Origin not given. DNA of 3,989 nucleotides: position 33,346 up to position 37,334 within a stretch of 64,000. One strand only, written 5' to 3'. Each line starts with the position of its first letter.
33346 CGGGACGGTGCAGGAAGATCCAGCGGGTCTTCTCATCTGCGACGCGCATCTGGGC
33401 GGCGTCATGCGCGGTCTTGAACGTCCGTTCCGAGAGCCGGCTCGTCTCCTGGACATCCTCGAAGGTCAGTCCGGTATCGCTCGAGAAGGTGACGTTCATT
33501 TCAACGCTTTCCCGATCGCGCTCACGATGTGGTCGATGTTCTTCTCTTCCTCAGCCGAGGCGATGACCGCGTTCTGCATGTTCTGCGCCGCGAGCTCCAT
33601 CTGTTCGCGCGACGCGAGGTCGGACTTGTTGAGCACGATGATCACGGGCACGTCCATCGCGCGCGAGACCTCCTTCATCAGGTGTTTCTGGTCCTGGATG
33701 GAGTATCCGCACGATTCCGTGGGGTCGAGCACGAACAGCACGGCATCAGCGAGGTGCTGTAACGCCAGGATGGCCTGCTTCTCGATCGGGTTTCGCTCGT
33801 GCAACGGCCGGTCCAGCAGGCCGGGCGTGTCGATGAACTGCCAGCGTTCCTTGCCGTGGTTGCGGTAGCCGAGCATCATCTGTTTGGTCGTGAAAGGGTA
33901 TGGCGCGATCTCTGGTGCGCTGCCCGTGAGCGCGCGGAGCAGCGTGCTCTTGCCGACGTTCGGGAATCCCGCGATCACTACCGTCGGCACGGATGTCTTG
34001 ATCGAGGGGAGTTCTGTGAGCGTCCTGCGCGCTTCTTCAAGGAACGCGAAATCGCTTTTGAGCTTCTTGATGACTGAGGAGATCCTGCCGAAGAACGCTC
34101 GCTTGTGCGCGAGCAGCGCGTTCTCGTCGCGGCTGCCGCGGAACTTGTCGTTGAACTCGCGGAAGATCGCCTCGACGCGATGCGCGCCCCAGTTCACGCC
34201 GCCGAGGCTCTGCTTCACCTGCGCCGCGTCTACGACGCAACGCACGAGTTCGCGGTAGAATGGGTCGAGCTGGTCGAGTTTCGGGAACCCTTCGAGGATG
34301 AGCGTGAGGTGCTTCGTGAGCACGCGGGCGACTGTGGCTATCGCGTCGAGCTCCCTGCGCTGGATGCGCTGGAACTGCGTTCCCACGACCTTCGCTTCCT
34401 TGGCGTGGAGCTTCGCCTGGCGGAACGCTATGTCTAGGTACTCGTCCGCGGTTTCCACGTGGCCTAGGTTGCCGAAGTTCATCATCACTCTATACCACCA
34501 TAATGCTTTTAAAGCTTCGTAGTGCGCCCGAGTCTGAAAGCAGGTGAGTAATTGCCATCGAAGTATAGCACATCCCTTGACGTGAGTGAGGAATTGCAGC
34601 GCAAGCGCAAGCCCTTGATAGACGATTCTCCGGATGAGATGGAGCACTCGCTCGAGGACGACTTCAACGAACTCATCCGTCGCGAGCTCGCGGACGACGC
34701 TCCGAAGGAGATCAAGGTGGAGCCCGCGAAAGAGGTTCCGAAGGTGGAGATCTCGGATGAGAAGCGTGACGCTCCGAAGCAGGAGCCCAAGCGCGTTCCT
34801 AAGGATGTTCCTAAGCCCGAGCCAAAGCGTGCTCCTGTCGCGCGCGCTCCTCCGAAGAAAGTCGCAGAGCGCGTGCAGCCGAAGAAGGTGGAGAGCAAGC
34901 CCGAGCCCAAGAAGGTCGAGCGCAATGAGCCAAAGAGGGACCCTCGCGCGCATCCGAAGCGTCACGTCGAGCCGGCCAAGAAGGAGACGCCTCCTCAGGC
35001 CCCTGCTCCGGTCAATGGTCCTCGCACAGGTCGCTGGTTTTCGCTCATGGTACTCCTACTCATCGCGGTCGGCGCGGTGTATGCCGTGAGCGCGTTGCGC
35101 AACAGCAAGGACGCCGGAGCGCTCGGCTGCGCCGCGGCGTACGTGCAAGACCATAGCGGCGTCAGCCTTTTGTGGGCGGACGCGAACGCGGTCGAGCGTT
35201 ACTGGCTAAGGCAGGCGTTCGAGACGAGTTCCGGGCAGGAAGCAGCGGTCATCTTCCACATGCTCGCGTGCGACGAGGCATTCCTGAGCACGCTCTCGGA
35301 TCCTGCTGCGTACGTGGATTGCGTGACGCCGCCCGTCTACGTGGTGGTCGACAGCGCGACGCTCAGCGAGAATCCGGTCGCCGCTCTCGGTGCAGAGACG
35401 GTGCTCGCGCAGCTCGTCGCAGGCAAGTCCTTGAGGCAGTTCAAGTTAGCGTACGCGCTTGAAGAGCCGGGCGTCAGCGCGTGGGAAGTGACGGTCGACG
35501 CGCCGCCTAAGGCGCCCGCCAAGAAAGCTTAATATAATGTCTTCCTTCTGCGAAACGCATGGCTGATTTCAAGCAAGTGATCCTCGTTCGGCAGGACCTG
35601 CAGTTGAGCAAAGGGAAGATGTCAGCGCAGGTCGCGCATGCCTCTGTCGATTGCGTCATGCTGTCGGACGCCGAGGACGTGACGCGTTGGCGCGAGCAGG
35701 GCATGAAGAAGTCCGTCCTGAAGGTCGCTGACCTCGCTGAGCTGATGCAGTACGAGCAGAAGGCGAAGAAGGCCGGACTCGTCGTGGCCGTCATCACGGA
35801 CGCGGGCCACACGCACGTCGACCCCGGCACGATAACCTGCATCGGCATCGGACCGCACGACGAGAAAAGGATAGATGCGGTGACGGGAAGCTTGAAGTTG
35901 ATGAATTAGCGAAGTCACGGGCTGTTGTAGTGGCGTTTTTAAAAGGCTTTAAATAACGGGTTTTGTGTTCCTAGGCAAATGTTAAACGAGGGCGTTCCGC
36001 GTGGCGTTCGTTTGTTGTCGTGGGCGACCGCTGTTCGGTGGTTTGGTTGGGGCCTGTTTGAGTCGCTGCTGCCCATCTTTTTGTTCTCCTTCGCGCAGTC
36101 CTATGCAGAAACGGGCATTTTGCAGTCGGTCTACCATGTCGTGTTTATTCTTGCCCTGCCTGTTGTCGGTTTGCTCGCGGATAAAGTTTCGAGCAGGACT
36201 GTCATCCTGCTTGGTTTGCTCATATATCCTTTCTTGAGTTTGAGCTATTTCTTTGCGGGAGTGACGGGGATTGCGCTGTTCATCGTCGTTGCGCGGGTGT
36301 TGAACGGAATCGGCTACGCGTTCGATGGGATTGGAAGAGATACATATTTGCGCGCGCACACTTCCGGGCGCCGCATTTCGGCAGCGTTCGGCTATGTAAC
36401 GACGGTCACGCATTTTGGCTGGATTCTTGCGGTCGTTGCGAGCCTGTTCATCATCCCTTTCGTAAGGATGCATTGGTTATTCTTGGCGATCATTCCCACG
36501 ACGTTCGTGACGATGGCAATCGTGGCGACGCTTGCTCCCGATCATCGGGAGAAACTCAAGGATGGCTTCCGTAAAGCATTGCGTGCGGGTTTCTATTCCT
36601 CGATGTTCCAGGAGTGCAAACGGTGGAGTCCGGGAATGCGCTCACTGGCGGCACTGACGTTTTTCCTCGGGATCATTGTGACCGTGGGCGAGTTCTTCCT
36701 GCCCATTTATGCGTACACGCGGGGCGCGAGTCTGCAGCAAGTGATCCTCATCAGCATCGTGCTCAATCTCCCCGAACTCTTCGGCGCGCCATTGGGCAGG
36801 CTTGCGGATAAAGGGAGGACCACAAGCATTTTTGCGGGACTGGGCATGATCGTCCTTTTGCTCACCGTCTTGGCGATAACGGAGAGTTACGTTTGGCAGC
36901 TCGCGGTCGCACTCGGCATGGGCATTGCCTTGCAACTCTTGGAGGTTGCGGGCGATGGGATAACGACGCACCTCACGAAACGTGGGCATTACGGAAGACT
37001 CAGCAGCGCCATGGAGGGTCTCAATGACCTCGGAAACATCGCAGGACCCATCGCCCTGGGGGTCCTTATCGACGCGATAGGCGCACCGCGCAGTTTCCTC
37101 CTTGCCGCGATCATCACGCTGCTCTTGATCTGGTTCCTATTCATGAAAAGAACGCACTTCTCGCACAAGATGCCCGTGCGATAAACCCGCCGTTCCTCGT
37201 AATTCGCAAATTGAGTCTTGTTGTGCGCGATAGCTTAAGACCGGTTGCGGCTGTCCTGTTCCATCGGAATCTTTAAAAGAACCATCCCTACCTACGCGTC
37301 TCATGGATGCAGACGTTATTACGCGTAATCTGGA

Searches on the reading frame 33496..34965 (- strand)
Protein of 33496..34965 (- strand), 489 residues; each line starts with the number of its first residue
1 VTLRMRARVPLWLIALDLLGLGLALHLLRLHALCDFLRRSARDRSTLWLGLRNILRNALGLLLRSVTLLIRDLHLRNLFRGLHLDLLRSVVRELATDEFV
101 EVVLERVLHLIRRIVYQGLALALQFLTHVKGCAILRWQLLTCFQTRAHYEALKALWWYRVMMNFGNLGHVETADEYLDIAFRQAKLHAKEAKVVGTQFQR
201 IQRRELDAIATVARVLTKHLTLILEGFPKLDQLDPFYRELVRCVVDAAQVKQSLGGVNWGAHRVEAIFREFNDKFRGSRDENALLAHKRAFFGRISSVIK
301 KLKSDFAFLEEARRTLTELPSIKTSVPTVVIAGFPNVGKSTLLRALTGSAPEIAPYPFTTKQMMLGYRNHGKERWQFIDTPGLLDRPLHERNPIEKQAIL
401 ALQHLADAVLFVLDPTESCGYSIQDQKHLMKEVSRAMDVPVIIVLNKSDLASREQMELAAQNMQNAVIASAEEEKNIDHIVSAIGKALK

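Call 9: search_protein_families(library=pfam, proteins=[window:33496-34965:-], max_evalue=0.001)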
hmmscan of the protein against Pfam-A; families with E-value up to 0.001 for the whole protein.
window:33496-34965:- (489 aa): 9 families
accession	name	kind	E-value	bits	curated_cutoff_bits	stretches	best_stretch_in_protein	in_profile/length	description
PF17835.6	NOG1_N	-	4.3e-30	105.4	22.9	1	164-322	1-159/160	NOG1 N-terminal helical domain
PF01926.29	MMR_HSR1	-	2.3e-24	86.1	21.9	1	328-447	1-113/113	50S ribosome-binding GTPase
PF06858.20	NOG1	-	2.4e-23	82.1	27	1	394-449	2-58/58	Nucleolar GTP-binding protein 1 (NOG1)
PF02421.24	FeoB_N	-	2.3e-15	56.9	27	1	328-483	2-155/156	Ferrous iron transport protein B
PF00009.33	GTP_EFTU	-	1e-07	32.2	26.5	1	374-477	70-161/188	Elongation factor Tu GTP binding domain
PF16897.10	MMR_HSR1_Xtn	-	1.8e-06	28.3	35.2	1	439-488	56-104/106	C-terminal region of MMR_HSR1 domain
PF03193.22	RsgA_GTPase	-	6.8e-06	26.4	30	0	436-484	51-104/174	RsgA GTPase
PF02492.25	cobW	-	7e-05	22.9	20.7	0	399-461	108-167/180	CobW/HypB/UreG, nucleotide-binding domain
PF00350.29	Dynamin_N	-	0.00032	21.2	27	0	371-447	99-167/168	Dynamin family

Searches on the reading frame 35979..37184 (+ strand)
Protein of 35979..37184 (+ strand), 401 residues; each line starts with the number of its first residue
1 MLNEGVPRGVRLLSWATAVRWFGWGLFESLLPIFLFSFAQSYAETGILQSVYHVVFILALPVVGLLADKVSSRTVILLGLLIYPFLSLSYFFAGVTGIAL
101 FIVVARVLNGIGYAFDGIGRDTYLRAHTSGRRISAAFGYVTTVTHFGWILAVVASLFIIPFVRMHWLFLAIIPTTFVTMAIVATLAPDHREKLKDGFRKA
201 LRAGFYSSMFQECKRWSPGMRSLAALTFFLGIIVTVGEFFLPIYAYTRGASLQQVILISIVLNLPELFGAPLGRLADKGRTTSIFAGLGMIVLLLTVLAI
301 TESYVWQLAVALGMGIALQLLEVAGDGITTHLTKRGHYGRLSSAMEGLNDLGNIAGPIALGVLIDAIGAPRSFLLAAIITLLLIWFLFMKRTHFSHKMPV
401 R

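Call 9: search_protein_families(library=pfam, proteins=[window:35979-37184:+], max_evalue=0.001)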
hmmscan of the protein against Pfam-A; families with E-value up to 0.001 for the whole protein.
window:35979-37184:+ (401 aa): 2 families
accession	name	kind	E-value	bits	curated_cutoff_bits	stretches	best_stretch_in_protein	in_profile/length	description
PF07690.21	MFS_1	-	6.8e-38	130.9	33.4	2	14-316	2-306/347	Major Facilitator Superfamily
PF12832.13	MFS_1_like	-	5.9e-07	29.3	25.2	1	31-374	22-372/373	MFS_1 like family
